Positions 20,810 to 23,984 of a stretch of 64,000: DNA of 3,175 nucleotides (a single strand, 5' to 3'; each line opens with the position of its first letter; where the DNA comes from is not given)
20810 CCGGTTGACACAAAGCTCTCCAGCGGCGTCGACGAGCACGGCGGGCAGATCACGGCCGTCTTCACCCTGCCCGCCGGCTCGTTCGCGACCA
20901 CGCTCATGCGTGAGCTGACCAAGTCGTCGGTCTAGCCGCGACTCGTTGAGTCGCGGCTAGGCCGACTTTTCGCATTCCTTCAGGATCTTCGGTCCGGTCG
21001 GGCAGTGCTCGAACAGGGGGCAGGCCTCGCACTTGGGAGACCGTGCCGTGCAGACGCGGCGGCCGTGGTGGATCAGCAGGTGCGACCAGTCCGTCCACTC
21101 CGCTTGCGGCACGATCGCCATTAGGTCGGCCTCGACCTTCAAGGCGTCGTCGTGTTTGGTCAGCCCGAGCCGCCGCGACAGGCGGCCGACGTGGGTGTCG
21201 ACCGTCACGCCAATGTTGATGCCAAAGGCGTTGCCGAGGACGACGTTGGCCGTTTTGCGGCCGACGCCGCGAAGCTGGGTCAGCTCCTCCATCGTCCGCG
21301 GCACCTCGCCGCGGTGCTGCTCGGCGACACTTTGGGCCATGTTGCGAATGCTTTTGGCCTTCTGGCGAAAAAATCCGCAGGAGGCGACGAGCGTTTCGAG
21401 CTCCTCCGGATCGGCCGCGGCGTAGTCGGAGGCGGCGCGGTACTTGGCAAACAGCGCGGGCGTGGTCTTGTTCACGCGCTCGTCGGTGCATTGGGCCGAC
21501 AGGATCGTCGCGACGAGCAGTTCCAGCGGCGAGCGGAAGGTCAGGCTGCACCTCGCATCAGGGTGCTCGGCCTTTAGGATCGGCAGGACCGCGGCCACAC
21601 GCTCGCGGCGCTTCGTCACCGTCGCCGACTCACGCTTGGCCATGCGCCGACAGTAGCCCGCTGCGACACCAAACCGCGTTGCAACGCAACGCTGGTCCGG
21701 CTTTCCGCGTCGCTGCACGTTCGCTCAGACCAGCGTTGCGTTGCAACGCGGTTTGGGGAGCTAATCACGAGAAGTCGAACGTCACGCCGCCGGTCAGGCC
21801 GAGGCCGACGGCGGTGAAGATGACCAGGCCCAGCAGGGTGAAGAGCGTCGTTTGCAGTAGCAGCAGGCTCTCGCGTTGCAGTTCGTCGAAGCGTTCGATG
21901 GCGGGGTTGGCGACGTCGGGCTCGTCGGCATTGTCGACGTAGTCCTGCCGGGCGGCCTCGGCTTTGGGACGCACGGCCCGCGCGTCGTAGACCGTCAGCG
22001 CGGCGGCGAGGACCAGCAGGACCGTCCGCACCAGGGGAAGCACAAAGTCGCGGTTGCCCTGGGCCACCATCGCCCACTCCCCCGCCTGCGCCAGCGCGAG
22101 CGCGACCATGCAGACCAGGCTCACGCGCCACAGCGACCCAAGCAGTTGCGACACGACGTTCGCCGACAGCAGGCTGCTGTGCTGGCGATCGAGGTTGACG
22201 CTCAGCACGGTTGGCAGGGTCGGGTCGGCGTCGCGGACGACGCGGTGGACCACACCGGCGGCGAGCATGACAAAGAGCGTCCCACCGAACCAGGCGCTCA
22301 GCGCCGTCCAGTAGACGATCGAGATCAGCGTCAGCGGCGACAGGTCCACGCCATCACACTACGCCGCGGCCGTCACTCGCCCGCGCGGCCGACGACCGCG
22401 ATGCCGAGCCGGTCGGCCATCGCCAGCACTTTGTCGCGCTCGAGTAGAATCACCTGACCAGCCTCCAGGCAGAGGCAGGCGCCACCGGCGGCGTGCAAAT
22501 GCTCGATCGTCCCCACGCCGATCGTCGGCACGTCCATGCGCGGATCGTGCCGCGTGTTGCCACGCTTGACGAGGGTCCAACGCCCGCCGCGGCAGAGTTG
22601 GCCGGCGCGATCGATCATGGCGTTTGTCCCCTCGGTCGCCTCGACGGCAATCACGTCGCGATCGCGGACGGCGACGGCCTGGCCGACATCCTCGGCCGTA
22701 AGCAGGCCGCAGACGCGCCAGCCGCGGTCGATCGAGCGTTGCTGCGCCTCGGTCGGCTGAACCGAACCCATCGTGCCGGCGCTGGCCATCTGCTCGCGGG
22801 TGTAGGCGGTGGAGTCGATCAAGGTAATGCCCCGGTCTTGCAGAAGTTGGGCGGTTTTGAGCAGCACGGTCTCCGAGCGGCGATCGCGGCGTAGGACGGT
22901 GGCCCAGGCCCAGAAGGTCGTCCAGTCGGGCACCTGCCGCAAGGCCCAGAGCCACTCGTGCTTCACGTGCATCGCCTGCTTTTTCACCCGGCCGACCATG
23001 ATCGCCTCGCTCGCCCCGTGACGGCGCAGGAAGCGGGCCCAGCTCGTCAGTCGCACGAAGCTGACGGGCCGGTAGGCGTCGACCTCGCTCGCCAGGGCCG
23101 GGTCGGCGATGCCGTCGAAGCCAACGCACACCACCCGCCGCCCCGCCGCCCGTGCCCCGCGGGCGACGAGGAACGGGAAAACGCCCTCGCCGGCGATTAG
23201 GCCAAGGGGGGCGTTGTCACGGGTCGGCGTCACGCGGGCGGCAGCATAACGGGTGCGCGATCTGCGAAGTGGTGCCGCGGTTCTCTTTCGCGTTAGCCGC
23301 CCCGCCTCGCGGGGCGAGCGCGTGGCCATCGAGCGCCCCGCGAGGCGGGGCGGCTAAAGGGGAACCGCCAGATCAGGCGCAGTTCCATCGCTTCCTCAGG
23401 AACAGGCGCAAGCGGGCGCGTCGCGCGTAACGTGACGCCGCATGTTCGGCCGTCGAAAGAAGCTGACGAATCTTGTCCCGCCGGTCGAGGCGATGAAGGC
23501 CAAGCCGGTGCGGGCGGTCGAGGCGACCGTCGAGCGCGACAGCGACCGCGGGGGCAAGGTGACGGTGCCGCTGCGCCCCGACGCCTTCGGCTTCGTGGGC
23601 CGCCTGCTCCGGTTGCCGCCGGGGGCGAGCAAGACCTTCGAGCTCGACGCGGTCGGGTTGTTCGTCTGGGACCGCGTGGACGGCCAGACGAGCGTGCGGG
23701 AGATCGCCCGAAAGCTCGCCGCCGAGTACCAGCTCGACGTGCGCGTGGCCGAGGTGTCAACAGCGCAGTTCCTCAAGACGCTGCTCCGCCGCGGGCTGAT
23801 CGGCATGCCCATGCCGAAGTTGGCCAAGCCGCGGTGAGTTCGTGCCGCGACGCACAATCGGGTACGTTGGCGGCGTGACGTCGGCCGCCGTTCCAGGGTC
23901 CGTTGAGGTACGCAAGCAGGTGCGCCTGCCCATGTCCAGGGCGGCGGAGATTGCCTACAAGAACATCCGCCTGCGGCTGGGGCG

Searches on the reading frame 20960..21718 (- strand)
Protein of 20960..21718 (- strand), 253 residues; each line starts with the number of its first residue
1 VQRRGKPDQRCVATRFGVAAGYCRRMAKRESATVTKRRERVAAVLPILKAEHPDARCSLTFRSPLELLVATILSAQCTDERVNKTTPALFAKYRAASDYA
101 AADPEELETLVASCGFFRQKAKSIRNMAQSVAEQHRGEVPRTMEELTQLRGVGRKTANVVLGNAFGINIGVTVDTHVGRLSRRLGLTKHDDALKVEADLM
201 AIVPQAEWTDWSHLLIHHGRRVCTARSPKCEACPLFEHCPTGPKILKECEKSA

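Call 54: search_protein_families(library=pfam, proteins=[window:20960-21718:-], max_evalue=0.00001)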
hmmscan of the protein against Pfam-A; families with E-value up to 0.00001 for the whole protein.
window:20960-21718:- (253 aa): 3 families
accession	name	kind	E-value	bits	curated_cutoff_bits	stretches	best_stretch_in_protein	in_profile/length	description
PF00730.31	HhH-GPD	-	2.1e-24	86.4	26.2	1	69-204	1-107/108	HhH-GPD superfamily base excision DNA repair protein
PF00633.29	HHH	-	8.6e-09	35.2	24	1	135-161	2-28/30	Helix-hairpin-helix motif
PF10576.14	EndIII_4Fe-2S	-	4e-07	30.6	20.5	1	223-239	1-17/17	Iron-sulfur binding domain of endonuclease III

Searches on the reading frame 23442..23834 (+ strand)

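Call 54: search_protein_families(library=pfam, proteins=[window:23442-23834:+], max_evalue=0.00001)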
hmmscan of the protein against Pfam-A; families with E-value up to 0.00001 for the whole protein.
window:23442-23834:+ (131 aa): 1 family
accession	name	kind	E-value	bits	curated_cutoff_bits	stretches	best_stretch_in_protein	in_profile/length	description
PF05402.18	PqqD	-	1.4e-14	54.6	23.4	1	58-120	5-67/67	Coenzyme PQQ synthesis protein D (PqqD)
